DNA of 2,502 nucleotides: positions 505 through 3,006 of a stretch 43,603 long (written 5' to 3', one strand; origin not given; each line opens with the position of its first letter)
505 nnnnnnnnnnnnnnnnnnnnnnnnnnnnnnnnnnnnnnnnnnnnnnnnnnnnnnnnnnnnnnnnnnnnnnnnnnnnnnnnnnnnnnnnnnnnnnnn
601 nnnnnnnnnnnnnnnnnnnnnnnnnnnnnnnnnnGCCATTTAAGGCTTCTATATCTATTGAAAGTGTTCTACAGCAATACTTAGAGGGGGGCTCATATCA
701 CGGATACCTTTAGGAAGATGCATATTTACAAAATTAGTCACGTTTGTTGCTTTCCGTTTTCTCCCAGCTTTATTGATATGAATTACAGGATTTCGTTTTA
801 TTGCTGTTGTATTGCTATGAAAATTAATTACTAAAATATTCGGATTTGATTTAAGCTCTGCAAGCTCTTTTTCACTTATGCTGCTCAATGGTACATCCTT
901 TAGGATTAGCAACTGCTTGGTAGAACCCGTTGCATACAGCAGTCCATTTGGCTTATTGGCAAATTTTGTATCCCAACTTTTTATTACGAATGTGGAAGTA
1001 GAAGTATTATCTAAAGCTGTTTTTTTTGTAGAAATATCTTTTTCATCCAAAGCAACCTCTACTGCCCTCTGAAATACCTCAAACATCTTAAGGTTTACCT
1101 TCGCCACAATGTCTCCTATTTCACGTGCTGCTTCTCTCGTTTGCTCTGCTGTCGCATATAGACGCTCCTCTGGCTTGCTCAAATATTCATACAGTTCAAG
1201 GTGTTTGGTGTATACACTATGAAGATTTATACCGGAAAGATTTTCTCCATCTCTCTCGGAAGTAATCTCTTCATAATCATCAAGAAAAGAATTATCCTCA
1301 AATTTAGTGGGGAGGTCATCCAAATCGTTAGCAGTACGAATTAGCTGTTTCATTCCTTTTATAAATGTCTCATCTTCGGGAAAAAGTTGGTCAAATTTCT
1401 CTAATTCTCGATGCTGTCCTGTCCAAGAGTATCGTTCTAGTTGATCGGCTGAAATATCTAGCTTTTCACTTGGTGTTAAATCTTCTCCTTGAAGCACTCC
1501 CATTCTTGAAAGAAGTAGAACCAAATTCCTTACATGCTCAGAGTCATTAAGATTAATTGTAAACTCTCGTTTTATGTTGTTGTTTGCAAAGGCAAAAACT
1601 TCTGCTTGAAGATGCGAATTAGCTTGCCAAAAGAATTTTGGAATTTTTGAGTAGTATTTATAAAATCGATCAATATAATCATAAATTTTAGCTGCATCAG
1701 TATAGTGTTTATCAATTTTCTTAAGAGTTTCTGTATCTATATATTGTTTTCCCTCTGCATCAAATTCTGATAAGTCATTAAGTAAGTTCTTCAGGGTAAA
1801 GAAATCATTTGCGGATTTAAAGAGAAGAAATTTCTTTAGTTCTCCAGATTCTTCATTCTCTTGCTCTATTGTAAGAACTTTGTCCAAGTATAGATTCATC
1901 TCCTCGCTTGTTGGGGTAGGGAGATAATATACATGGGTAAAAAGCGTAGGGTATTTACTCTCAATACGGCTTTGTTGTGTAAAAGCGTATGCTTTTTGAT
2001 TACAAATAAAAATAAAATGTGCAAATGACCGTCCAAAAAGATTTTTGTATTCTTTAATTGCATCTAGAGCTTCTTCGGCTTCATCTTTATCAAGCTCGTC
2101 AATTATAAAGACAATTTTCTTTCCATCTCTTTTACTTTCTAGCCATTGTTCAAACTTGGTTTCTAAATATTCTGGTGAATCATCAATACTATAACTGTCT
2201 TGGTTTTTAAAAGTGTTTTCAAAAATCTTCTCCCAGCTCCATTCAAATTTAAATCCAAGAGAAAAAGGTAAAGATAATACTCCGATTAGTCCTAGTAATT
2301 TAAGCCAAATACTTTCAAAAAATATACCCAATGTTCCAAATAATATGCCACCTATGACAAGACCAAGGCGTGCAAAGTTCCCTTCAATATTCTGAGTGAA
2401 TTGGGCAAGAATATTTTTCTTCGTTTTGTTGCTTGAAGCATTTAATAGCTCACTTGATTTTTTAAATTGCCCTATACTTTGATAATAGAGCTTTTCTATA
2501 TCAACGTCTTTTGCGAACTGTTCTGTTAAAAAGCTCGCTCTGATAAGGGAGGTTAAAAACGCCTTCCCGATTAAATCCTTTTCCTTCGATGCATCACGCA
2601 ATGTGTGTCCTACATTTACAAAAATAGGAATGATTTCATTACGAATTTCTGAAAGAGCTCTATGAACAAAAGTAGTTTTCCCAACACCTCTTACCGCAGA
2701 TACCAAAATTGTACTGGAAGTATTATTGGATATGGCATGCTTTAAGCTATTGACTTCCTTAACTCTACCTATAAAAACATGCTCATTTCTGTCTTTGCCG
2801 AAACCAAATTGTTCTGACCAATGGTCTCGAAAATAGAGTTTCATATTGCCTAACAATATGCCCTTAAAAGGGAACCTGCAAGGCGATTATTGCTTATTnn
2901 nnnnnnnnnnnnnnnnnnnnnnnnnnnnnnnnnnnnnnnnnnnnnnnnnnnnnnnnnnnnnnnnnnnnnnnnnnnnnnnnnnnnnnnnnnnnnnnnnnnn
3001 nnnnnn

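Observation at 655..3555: Island cargo: a membrane-inserted KAP-like NTPase paired with a membrane-anchored coiled-coil protein (candidate conflict/defence module)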

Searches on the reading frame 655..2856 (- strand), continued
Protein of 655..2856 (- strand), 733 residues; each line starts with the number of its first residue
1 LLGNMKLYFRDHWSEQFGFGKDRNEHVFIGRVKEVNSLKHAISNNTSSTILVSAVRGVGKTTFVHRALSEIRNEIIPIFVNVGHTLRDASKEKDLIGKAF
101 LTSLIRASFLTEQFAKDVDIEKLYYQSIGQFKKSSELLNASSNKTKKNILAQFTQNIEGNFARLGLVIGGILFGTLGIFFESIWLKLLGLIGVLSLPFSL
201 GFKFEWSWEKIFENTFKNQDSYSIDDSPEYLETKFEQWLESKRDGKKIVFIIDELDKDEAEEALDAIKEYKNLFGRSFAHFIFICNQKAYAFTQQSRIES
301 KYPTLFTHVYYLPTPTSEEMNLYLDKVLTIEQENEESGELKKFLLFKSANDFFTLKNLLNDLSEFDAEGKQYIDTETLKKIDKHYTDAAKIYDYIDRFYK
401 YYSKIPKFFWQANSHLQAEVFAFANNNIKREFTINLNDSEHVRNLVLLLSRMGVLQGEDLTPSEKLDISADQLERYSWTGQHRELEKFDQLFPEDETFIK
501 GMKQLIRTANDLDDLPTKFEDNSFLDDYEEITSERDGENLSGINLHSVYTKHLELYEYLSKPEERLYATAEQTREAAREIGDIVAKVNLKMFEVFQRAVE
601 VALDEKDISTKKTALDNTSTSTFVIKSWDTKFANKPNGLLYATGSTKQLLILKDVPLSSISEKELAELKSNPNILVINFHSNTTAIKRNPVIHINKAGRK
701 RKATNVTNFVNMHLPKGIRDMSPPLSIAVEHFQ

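Call 91: find_encoding_contigs(protein=P0017, flank=6000, max_places=1)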
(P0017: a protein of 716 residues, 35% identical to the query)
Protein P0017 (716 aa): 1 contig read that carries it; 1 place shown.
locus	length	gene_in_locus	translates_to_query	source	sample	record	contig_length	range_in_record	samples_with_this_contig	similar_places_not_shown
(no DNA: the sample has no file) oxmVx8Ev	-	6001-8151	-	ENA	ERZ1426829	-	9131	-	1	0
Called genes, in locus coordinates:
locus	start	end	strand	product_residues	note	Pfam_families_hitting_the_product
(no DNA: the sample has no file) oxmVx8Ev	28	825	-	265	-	-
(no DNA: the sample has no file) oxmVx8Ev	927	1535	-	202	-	PF01726:LexA_DNA_bind, PF00717:Peptidase_S24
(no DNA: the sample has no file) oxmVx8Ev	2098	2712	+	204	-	-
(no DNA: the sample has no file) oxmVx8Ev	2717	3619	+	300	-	PF13240:Zn_Ribbon_1 (weak), PF00515:TPR_1 (faint), PF07719:TPR_2 (faint), PF13424:TPR_12 (weak), PF13432:TPR_16 (faint), PF13181:TPR_8 (faint), PF14559:TPR_19 (faint)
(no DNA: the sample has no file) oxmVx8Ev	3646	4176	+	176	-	PF13240:Zn_Ribbon_1 (weak)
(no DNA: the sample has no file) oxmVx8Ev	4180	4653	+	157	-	PF17032:Zn_ribbon_15, PF13248:Zn_ribbon_3 (weak), PF13240:Zn_Ribbon_1 (weak)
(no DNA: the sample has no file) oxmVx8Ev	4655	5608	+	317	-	PF13240:Zn_Ribbon_1 (weak), PF13365:Trypsin_2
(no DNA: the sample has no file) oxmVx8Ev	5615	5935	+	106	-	-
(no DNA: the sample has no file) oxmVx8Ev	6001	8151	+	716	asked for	-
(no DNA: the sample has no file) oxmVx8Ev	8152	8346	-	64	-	?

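Call 92: find_related_loci(query=A1, collection=viral_contigs, flank=6000)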
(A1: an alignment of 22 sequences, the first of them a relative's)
Query A1 (729 aa) in viral_contigs; peptide patterns used: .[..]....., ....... (x = any residue, [..] = any of these).
344 stretches matched a pattern; 13 encode a relative of the query (tblastn E <= 1e-3); 13 distinct loci.
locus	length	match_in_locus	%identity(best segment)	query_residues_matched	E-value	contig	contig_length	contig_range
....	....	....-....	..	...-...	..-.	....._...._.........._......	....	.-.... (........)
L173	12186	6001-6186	33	241-306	2e-6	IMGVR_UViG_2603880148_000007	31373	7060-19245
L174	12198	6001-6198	33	237-306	2e-6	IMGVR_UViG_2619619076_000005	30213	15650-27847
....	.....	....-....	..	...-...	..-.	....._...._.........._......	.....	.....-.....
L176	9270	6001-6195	32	238-306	2e-6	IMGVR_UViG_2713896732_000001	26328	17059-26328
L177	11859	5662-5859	31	237-306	4e-6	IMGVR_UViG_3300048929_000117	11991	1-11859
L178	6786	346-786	27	155-311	3e-6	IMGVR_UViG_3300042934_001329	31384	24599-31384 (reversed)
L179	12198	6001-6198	31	237-306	4e-6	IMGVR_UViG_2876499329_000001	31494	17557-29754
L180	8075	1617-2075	25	241-416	7e-6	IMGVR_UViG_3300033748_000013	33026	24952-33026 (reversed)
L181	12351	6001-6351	30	241-359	8e-6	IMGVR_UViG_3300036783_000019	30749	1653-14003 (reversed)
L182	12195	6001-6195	32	238-306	9e-6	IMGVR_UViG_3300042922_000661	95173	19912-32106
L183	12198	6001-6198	30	237-306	2e-5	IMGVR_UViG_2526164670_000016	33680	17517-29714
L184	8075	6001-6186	33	243-308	2e-5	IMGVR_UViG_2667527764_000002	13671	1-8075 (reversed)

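Call 98: search_solved_structures(query=A1, max_evalue=1)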
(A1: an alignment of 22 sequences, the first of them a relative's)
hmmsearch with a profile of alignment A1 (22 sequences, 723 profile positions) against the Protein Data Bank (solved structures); distinct sequences matched with E-value up to 1: 0.

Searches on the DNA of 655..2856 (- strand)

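Call 67: search_rna_families(sources=[L001, L003, L005, L006, L007, L008, L009, L010, L011, L012, L013, L014, L015, L016], threshold=gathering)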
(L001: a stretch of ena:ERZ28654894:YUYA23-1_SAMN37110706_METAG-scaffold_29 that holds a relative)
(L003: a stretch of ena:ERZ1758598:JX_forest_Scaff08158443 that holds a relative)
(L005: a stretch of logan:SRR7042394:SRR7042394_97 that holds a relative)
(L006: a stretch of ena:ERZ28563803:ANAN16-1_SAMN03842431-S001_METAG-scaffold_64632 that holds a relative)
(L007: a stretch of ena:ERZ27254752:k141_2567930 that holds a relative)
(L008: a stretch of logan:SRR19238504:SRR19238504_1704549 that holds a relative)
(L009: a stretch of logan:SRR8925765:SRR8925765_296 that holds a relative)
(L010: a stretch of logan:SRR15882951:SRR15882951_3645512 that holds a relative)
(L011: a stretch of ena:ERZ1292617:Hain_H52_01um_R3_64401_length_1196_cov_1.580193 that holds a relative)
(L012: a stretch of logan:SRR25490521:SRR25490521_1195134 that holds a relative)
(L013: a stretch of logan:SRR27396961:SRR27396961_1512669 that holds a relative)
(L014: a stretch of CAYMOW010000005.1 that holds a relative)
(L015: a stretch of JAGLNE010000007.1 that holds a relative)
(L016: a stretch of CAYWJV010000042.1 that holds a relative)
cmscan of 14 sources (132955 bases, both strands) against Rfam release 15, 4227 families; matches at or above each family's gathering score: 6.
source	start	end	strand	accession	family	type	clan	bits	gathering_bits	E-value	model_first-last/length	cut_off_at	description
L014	7208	7329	+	RF03000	LOOT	Gene; sRNA;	-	87.6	46.4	6.7e-15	1-121/121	no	LOOT RNA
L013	523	645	+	RF03000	LOOT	Gene; sRNA;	-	80.7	46.4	2.7e-13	1-121/121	no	LOOT RNA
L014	14651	14723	+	RF00005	tRNA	Gene; tRNA;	CL00001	66.7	29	5.1e-12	1-71/71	no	tRNA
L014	1026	1099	+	RF00005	tRNA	Gene; tRNA;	CL00001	66.6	29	5.6e-12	1-71/71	no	tRNA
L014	2176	2250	+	RF00005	tRNA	Gene; tRNA;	CL00001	64.3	29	2.5e-11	1-71/71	no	tRNA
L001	6607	6677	+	RF00005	tRNA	Gene; tRNA;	CL00001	57.8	29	1.5e-09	1-71/71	no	tRNA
